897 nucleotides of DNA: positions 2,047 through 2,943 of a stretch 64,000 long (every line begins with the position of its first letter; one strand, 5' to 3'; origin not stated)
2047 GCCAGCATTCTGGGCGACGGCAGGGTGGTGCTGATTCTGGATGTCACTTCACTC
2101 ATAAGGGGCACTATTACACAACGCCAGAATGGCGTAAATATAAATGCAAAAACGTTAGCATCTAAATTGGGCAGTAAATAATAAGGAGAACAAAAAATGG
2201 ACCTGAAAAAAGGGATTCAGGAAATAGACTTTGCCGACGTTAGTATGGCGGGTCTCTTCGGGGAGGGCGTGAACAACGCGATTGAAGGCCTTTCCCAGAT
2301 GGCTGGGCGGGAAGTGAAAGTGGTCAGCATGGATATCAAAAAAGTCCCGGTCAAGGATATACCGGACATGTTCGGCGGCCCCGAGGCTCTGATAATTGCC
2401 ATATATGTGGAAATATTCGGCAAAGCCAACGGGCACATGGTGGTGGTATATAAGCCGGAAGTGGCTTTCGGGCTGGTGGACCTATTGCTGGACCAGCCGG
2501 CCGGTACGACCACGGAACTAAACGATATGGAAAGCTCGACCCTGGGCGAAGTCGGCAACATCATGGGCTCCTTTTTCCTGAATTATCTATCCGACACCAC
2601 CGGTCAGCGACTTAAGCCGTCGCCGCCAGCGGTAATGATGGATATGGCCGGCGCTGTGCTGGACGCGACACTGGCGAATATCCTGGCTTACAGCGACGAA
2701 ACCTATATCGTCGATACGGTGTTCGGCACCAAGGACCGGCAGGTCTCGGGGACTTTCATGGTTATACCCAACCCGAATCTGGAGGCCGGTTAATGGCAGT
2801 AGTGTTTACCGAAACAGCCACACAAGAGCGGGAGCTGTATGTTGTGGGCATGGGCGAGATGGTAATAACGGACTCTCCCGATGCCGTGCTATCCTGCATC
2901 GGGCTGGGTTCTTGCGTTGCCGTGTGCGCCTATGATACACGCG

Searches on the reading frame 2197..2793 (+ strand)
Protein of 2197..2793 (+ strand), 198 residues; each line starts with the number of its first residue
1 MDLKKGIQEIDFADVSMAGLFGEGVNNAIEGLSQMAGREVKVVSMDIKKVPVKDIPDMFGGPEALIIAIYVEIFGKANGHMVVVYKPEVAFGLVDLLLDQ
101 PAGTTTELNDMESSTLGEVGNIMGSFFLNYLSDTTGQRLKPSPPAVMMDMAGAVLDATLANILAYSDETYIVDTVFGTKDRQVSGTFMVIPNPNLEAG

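Call 48: search_protein_families(library=pfam, proteins=[window:2197-2793:+], max_evalue=0.000001)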
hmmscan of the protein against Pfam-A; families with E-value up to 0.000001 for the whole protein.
window:2197-2793:+ (198 aa): 1 family
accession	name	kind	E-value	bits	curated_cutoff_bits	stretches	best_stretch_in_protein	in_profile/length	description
PF04509.17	CheC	-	1.4e-09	38.2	22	1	111-147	1-37/38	CheC-like family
